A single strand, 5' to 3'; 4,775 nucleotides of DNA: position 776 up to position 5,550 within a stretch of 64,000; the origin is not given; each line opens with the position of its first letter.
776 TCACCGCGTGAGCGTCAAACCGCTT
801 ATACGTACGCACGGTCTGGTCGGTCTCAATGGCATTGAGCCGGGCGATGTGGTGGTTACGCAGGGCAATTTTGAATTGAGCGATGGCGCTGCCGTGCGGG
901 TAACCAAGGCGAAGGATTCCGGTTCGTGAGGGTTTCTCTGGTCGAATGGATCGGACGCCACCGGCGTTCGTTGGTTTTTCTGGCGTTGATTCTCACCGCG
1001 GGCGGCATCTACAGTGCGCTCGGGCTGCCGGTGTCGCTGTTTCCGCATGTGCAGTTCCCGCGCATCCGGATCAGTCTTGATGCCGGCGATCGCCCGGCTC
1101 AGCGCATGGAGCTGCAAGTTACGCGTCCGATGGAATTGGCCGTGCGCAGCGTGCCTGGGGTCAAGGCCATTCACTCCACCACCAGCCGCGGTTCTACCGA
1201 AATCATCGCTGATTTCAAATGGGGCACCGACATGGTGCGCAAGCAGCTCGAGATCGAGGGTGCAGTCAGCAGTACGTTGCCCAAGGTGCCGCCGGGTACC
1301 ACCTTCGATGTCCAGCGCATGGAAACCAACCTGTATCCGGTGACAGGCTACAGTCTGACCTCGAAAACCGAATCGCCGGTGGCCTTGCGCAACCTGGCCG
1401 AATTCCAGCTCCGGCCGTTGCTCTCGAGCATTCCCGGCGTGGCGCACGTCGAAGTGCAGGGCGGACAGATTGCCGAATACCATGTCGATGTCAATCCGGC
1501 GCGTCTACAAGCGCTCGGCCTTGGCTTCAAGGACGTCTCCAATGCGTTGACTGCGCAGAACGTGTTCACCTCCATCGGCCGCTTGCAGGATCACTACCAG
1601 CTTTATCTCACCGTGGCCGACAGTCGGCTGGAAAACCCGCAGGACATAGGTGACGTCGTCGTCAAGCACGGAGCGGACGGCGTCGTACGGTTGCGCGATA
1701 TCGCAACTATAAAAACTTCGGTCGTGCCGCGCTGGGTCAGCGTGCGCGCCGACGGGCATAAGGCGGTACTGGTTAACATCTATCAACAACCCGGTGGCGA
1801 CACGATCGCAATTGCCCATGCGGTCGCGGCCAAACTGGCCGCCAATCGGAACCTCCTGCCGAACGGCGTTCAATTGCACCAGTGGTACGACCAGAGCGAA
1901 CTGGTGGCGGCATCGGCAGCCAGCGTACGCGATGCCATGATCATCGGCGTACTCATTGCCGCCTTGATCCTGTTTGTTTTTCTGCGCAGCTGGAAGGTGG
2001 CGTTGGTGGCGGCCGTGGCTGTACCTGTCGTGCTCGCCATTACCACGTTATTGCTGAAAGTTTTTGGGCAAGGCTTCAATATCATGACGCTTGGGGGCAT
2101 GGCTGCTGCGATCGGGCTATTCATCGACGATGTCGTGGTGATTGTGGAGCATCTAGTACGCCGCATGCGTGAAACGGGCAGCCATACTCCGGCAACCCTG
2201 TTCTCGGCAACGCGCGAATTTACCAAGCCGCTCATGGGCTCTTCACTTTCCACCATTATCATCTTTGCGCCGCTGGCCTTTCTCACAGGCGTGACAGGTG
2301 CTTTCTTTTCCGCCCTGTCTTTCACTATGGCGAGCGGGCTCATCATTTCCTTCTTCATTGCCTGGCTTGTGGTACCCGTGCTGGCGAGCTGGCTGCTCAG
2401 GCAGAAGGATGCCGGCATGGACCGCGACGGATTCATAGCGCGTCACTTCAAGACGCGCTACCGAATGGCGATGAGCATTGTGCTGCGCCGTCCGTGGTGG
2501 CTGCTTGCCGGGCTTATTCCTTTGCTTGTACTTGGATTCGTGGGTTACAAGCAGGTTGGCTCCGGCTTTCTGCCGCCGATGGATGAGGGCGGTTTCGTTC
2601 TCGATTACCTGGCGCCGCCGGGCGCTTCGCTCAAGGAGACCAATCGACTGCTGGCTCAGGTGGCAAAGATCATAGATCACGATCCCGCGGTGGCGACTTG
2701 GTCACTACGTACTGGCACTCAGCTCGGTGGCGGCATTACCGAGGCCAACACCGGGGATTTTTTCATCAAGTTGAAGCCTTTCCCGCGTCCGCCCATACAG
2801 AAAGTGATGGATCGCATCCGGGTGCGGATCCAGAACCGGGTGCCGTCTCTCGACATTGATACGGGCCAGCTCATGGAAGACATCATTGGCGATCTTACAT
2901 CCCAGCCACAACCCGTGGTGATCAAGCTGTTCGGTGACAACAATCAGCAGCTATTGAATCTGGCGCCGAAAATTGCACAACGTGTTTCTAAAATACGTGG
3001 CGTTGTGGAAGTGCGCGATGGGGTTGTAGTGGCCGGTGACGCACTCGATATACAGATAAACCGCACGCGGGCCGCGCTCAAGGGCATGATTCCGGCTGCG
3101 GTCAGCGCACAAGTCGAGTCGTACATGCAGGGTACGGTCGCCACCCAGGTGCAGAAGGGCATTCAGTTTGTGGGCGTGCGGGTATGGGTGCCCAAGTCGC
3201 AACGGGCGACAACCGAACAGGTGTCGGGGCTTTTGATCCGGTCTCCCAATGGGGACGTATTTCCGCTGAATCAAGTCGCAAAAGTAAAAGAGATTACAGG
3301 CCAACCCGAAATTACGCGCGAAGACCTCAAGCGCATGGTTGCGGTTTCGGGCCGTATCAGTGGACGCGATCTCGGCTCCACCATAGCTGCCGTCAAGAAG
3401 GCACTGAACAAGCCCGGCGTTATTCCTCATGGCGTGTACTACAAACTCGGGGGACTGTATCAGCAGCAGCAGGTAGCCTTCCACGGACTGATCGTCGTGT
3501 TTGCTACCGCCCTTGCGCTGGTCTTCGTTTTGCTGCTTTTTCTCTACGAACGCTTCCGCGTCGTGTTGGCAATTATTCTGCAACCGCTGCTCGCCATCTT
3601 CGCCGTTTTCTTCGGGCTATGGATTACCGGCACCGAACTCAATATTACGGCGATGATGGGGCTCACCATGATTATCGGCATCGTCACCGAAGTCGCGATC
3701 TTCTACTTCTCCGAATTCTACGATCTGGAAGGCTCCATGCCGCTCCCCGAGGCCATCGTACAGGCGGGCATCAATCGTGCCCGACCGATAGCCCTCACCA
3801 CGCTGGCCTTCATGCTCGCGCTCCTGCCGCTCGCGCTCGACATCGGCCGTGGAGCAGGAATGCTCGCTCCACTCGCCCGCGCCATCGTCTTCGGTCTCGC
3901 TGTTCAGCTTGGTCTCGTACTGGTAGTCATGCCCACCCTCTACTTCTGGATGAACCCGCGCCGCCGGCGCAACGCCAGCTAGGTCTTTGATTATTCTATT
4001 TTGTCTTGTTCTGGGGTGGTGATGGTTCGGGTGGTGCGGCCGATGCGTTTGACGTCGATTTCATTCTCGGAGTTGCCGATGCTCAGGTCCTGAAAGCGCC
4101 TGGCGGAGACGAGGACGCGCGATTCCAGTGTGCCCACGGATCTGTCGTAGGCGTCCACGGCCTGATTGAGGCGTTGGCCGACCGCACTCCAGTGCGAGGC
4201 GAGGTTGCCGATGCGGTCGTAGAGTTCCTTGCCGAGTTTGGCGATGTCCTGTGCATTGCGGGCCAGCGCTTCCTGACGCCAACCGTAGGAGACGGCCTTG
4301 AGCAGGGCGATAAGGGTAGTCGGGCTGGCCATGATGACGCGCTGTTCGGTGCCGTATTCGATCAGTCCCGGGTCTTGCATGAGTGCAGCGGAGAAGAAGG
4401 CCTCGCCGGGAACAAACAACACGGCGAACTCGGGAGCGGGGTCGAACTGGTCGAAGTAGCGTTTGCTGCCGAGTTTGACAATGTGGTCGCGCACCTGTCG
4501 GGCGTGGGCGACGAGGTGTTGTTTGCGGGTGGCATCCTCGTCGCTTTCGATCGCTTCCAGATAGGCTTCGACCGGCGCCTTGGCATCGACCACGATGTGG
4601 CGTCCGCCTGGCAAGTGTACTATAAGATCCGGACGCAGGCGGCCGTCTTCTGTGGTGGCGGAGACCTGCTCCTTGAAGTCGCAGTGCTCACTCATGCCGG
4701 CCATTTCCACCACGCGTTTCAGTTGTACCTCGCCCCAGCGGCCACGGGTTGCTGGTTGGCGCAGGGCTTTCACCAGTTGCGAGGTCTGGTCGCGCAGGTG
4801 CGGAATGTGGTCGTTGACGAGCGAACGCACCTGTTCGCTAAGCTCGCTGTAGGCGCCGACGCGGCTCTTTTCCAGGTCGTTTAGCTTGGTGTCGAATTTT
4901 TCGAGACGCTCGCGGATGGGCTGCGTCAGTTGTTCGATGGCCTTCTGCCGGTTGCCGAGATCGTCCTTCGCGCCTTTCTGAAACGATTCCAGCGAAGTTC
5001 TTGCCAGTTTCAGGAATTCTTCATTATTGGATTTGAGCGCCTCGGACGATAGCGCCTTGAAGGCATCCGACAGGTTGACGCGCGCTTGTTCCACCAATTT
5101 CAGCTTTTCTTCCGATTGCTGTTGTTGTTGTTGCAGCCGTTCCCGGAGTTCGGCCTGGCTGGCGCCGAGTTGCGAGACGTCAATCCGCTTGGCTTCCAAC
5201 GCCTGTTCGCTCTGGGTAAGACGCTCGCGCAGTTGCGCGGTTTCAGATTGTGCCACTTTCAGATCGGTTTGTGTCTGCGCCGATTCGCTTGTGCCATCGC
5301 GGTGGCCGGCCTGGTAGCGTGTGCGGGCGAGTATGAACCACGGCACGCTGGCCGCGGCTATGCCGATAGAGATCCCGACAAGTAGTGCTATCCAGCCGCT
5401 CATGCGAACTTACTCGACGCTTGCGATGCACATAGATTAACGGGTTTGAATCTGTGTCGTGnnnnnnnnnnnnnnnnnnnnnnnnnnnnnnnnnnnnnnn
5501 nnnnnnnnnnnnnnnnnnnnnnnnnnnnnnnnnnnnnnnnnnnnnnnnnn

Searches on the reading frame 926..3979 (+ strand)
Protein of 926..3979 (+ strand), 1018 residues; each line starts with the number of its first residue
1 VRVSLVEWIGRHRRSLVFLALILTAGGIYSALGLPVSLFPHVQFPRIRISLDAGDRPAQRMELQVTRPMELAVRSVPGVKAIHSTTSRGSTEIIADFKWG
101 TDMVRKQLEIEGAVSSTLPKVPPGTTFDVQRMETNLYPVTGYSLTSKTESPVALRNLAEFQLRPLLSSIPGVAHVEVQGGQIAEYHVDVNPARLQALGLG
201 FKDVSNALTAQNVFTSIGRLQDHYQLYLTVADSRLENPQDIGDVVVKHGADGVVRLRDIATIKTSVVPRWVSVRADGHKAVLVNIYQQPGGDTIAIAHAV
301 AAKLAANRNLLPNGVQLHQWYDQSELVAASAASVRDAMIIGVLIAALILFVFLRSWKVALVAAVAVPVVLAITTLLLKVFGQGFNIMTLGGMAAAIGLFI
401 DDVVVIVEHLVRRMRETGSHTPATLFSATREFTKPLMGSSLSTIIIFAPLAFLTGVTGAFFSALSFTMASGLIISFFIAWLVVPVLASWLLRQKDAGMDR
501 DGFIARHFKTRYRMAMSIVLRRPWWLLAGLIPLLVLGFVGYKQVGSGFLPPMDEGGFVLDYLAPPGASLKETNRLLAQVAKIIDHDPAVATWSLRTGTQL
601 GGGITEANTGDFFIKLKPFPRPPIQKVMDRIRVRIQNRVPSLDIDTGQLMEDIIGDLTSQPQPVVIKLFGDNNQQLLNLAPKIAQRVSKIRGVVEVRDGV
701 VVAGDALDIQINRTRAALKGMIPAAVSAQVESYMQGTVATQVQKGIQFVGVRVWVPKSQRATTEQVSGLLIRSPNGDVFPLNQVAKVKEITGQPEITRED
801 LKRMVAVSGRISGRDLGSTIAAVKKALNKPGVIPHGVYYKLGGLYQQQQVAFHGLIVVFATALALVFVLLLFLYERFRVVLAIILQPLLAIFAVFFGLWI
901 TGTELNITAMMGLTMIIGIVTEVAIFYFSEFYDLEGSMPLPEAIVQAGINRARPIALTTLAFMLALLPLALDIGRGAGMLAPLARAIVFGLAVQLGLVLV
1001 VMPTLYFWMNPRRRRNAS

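Call 65: search_protein_families(library=pfam, proteins=[window:926-3979:+], max_evalue=0.00001)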
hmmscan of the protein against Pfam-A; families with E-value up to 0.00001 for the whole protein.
window:926-3979:+ (1018 aa): 1 family
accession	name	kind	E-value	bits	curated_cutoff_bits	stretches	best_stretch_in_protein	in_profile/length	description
PF00873.25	ACR_tran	-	4e-211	703.9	28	1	16-1008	12-1019/1021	AcrB/AcrD/AcrF family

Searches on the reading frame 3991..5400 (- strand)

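Call 65: search_protein_families(library=pfam, proteins=[window:3991-5400:-], max_evalue=0.00001)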
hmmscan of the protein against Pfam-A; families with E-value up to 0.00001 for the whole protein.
window:3991-5400:- (469 aa): 1 family
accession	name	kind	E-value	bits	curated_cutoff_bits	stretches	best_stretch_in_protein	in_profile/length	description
PF02646.22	RmuC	-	7.3e-103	344.1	26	1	154-444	2-289/291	RmuC family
